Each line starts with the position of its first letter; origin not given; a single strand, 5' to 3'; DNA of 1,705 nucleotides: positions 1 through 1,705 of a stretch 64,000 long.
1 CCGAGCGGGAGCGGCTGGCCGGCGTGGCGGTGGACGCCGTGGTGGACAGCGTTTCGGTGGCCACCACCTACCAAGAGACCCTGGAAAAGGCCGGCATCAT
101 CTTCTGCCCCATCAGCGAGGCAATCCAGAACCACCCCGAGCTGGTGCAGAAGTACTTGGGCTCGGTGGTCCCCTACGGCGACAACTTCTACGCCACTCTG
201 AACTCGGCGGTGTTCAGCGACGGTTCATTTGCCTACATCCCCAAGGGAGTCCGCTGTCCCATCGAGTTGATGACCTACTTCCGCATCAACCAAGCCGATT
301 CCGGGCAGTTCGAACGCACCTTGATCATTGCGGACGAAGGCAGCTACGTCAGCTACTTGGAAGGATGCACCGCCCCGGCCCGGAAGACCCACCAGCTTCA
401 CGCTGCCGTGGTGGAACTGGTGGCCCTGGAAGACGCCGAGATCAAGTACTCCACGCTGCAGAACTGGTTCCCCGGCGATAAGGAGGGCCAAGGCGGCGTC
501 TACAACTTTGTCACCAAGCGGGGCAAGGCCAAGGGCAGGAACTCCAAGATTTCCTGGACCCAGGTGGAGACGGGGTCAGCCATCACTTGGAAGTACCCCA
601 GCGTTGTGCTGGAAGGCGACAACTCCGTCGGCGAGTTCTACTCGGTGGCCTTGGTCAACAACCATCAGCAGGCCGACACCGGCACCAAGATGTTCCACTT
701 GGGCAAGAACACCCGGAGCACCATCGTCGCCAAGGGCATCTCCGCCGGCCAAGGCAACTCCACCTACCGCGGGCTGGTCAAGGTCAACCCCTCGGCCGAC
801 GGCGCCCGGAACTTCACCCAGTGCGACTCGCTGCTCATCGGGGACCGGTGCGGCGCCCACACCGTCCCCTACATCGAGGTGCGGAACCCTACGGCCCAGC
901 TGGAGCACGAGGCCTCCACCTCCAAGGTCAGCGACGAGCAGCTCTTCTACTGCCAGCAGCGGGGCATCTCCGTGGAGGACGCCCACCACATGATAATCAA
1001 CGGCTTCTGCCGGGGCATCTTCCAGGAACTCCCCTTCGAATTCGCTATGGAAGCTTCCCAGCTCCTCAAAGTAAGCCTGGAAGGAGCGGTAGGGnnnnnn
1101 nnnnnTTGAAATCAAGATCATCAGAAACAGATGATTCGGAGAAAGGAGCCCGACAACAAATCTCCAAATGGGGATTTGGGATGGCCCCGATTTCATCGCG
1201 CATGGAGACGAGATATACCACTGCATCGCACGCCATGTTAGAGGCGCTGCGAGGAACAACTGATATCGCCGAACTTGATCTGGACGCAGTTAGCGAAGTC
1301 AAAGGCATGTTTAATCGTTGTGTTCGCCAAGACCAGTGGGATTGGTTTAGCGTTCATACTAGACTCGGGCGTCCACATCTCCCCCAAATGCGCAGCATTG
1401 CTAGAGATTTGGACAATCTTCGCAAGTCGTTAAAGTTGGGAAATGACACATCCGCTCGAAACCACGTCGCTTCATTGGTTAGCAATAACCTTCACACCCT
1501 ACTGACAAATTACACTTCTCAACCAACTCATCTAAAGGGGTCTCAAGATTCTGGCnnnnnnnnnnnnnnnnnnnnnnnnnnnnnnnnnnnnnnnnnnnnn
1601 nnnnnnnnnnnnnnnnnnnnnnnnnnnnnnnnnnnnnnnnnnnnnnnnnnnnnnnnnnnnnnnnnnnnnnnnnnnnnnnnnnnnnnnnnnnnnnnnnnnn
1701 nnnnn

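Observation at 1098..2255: T5orf172 (GIY-YIG-like) nuclease-type domain fused to a cold-shock domain, inserted between sufB and sufC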

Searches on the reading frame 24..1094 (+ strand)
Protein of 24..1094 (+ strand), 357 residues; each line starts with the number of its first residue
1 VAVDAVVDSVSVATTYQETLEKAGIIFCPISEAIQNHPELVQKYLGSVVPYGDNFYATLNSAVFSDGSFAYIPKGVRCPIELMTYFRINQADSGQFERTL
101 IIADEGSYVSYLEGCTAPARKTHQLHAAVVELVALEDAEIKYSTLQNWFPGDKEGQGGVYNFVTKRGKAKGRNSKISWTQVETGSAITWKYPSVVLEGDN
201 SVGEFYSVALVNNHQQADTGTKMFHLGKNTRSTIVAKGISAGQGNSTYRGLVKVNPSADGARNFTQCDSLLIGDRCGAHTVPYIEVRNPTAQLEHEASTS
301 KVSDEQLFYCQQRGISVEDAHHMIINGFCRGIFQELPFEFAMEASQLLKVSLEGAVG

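Call 5: search_protein_families(library=pfam, proteins=[window:24-1094:+], max_evalue=0.1)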
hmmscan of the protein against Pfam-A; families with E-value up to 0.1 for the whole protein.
window:24-1094:+ (357 aa): 3 families
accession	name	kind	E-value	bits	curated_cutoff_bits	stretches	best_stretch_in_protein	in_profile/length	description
PF01458.23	SUFBD_core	-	2.1e-79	266.7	27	1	86-328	1-232/232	SUF system FeS cluster assembly, SufBD core domain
PF19295.5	SufBD_N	-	1.2e-08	35.2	23.5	1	13-78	102-166/172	SufBD protein N-terminal region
PF11434.14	CHIPS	-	0.085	13.1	25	0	82-145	15-79/91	Chemotaxis-inhibiting protein CHIPS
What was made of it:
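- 1..1097 (+): 3' part of sufB. The gene runs off the window's left end. Stop codon TAA at 1095-1097. Pfam SUFBD_core E=2e-79 (call 5).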

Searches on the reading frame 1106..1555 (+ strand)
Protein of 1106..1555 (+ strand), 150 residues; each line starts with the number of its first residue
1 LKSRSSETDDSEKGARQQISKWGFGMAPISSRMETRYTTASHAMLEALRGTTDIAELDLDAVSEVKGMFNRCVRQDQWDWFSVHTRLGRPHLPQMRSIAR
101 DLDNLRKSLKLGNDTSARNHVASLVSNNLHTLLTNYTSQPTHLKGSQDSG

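Call 27: search_protein_families(library=pfam, proteins=[window:1106-1555:+], max_evalue=10)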
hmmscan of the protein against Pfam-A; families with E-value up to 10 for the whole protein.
window:1106-1555:+ (150 aa): 0 families
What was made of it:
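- Tried and rejected: Pfam scans found nothing (call 27).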

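Call 75: predict_structure(alignment_id=A8)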
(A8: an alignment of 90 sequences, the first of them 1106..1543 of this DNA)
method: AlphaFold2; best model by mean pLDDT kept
length: 146 residues; sequences in the alignment: 90
mean_pLDDT: 88.1   pTM: 0.78
mean pLDDT of the five models: 88.1, 87.8, 87.7, 87.0, 86.5
residues with pLDDT >= 90: 104; 70-90: 15; 50-70: 23; < 50: 4
segments of 3 or more residues with pLDDT < 50: 143-146
pLDDT, mean of each block of 10 residues (from residue 1): 62 60 78 95 98 96 98 91 94 98 99 97 98 92 49
secondary structure, 60 per line:
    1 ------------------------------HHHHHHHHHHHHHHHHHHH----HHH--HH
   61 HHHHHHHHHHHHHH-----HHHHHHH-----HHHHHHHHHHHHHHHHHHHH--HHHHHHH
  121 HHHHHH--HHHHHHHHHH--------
elements in order: H31-49 H59-74 H80-86 H92-111 H114-126 H129-138

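Call 77: fold_search(model_id=the predicted structure, library=pdb)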
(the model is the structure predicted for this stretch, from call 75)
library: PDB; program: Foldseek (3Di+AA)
matches with E <= 10: 685; with E <= 0.001: 0
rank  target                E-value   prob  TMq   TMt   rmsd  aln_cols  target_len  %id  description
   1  1nze                  8.4e-02  0.97  0.37  0.46   7.4       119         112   15  Crystal structure of PsbQ polypeptide of photosystem II from higher plants (released 2003-08-26)
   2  9i4t_Q                1.3e-01  0.89  0.33  0.33   8.1       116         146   16  Photosystem II from Arabidopsis thaliana (released 2026-03-25)
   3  9grx_7                1.4e-01  0.72  0.30  0.31   8.3       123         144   16  NDH-PSI-LHCI supercomplex from S. oleracea (released 2025-02-12)
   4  8iwh_Q                1.4e-01  0.69  0.30  0.29  10.6       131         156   14  Structure and characteristics of a photosystem II supercomplex containing monomeric LHCX and dimeric FCPII antennae fr (released 2023-10-25)
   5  7y5e_Q6               1.4e-01  0.44  0.26  0.26  12.6       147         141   14  In situ single-PBS-PSII-PSI-LHCs megacomplex. (released 2023-02-01)
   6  9ifm_Q                1.5e-01  0.97  0.40  0.39   6.3       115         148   15  STRUCTURE OF UNSTACKED C2S2-TYPE PSII-LHCII SUPERCOMPLEX FROM PISUM SATIVUM (released 2026-01-28)
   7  9lh4                  1.6e-01  0.80  0.32  0.18  10.3       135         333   10  Crystal structure of the cyclophilin 37 from Arabidopsis thaliana (released 2025-12-24)
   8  5xnl_Q                1.7e-01  0.98  0.42  0.46   6.5       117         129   15  Structure of stacked C2S2M2-type PSII-LHCII supercomplex from Pisum sativum (released 2017-09-20)
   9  2mwq_MODEL_1_A        1.8e-01  0.96  0.37  0.36   6.3       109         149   14  Solution structure of PsbQ from spinacia oleracea (released 2015-07-29)
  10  2j9b_A                2.0e-01  0.98  0.42  0.47   5.5       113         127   10  THE CRYSTAL STRUCTURE OF CYTOCHROME C' FROM RUBRIVIVAX GELATINOSUS AT 1.5 A RESOLUTION AND PH 6.3 (released 2007-12-04)
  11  1vyk                  2.7e-01  0.85  0.36  0.40   8.1       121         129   13  CRYSTAL STRUCTURE OF PSBQ PROTEIN OF PHOTOSYSTEM II FROM HIGHER PLANTS (released 2005-05-26)
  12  2awc                  2.7e-01  0.44  0.28  0.29  10.2       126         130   16  deoxy-DcrH-Hr (released 2006-08-15)
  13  8snb_6Q               2.9e-01  0.30  0.25  0.20  14.7       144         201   12  atomic model of sea urchin sperm doublet microtubule (48-nm periodicity) (released 2023-06-28)
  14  8tn1_A                3.2e-01  0.84  0.34  0.34   6.7       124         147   15  De novo designed protein binds poly ADP ribose polymerase inhibitors (PARPi) - apo (released 2024-04-24)
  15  7n8o_Q                3.2e-01  0.80  0.35  0.41   7.4       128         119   15  High-resolution structure of photosystem II from the mesophilic cyanobacterium, Synechocystis sp. PCC 6803 (released 2021-12-29)
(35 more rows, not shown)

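Call 94: search_protein_representatives(protein=window:1106-1543:+)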
Query: 146 residues. Proteins with E-value up to 0.001 (for the whole library): 365; up to 1e-10: 155; up to 1e-30: 1. The best 150 are listed.
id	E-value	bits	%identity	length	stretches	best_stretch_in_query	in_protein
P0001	1.9e-53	196.4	67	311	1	12-146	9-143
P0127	9.3e-29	116.5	43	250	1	12-136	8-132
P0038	1.8e-26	109.1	45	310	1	16-143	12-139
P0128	6.0e-25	104.1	53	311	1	19-116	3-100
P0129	6.4e-24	100.8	51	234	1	19-120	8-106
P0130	1.2e-23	99.9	55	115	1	17-102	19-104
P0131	1.2e-23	99.9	49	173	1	8-101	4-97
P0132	4.7e-23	98.0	45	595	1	18-138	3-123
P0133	5.1e-23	97.9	33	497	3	19-113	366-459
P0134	1.1e-22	96.8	47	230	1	17-134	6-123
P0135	5.0e-22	94.7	42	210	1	19-141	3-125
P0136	7.0e-22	94.2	51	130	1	18-116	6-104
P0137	5.7e-21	91.3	39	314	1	16-138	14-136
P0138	1.1e-20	90.3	35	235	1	14-142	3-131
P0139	1.3e-20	90.1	43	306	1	15-138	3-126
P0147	1.8e-18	83.2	41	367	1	18-126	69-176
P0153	1.1e-17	80.6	38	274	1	15-135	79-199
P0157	3.4e-17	79.1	40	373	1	16-124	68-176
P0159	4.5e-17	78.7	45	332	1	15-115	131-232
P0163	1.1e-16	77.4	26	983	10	6-74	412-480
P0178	3.0e-15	72.8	38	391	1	15-115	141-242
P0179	3.4e-15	72.6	40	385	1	2-122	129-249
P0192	2.5e-14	69.8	41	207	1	18-118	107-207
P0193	2.7e-14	69.7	39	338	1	21-138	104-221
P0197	5.1e-14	68.8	38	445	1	22-136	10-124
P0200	7.8e-14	68.2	34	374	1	9-143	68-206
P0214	2.4e-13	66.6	41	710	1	10-117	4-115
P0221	3.7e-13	66.0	45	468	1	19-110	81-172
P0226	6.1e-13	65.3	33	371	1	5-137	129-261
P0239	2.6e-12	63.3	33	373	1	15-129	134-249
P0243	5.3e-12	62.2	40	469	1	19-120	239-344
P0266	3.1e-11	59.8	43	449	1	20-116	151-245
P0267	3.5e-11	59.6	36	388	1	18-122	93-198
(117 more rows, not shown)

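Call 95: search_protein_families(library=pfam, proteins=[P0132, P0214, P0197, P0133, P0163, P0243, P0266, P0221, P0157, P0179], max_evalue=0.01)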
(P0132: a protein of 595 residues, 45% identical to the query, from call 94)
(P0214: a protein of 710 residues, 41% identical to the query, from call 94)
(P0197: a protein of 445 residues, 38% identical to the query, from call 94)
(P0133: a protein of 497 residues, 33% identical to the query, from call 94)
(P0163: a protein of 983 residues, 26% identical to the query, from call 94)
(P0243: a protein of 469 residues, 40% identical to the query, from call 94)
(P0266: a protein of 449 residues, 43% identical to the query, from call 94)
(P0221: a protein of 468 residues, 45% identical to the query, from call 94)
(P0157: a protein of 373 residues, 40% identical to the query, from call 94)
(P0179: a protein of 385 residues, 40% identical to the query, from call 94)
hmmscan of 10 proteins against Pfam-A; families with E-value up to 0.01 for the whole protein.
P0132 (595 aa): 4 families
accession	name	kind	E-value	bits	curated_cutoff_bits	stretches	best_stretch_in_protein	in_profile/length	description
PF00069.31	Pkinase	-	1.5e-08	34.8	31.7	1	291-500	6-212/263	Protein kinase domain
PF13455.12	MUG113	-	5.1e-07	30.6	22.3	1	154-225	1-70/73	Meiotically up-regulated gene 113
PF10544.15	T5orf172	-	4.2e-05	24.4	20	1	149-225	10-97/101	T5orf172 domain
PF07714.23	PK_Tyr_Ser-Thr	-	0.0095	15.7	23.1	0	361-425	78-142/258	Protein tyrosine and serine/threonine kinase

P0214 (710 aa): 0 families

P0197 (445 aa): 2 families
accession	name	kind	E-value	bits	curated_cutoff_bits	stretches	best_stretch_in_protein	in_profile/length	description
PF00313.28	CSD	-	8.6e-18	64.4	27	1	235-299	2-65/66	'Cold-shock' DNA-binding domain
PF13455.12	MUG113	-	2.7e-08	34.7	22.3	1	152-223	1-70/73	Meiotically up-regulated gene 113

P0133 (497 aa): 0 families

P0163 (983 aa): 4 families
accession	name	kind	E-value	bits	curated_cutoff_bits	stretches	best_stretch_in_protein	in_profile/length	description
PF02840.20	Prp18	-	1.7e-08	35.1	32.5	0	263-296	89-124/143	Prp18 domain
PF20242.3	Emfourin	-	0.00017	22.4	27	0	33-54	1-22/91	Emfourin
PF07593.17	UnbV_ASPIC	-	0.0014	18.9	23.4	0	155-169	47-61/68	ASPIC and UnbV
PF21966.2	AppA_SCHIC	-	0.0021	18.5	28.6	0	808-853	41-86/186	AppA, sensor containing heme instead of cobalamin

P0243 (469 aa): 2 families
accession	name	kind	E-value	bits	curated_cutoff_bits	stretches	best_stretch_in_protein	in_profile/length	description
PF10544.15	T5orf172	-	1.4e-16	61.3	20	1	373-461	1-100/101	T5orf172 domain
PF13455.12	MUG113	-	1.4e-12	48.4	22.3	1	387-461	1-73/73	Meiotically up-regulated gene 113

P0266 (449 aa): 0 families

P0221 (468 aa): 0 families

P0157 (373 aa): 0 families

P0179 (385 aa): 1 family
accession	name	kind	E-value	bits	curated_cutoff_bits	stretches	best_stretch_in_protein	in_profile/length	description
PF13676.11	TIR_2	-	1e-20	74.9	28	1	4-120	1-121/122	TIR domain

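Call 96: search_protein_families(library=pfam, proteins=[P0178, P0226, P0239, P0159, P0193, P0267, P0192, P0153, P0147, P0200], max_evalue=0.01)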
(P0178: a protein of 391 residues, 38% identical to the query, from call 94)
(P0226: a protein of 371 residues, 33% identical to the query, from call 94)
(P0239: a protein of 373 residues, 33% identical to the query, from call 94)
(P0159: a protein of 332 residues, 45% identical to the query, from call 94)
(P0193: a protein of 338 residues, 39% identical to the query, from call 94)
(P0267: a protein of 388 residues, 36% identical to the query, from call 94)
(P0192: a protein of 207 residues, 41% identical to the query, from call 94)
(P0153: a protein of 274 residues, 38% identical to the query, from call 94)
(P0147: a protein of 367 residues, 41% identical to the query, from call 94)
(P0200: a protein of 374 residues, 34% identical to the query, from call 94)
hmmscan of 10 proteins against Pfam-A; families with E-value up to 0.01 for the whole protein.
P0178 (391 aa): 2 families
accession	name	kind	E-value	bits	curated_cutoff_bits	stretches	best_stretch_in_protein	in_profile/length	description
PF13676.11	TIR_2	-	6.3e-25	88.5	28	1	4-107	1-110/122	TIR domain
PF01582.25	TIR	-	0.0023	18.2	21.3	1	4-73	4-76/179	TIR domain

P0226 (371 aa): 2 families
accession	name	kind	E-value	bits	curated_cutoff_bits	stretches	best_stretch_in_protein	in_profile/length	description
PF10544.15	T5orf172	-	2.5e-16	60.5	20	1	272-358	1-98/101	T5orf172 domain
PF13455.12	MUG113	-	9.2e-15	55.4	22.3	1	286-359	1-72/73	Meiotically up-regulated gene 113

P0239 (373 aa): 1 family
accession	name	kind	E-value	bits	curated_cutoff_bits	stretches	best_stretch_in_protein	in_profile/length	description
PF13676.11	TIR_2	-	1.4e-22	80.9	28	1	4-108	1-111/122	TIR domain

P0159 (332 aa): 1 family
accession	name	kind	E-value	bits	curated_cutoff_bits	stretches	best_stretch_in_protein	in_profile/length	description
PF13676.11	TIR_2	-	1e-23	84.6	28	1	4-120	1-121/122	TIR domain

P0193 (338 aa): 2 families
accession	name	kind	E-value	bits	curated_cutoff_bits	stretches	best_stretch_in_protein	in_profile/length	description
PF10544.15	T5orf172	-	1.6e-11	45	20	1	234-320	1-98/101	T5orf172 domain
PF13455.12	MUG113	-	9e-10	39.4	22.3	1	248-321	1-72/73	Meiotically up-regulated gene 113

P0267 (388 aa): 0 families

P0192 (207 aa): 1 family
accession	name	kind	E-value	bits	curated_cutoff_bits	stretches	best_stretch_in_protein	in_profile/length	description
PF05901.16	Excalibur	-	0.00041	21.1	22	1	3-21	19-36/36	Excalibur calcium-binding domain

P0153 (274 aa): 0 families

P0147 (367 aa): 0 families

P0200 (374 aa): 0 families
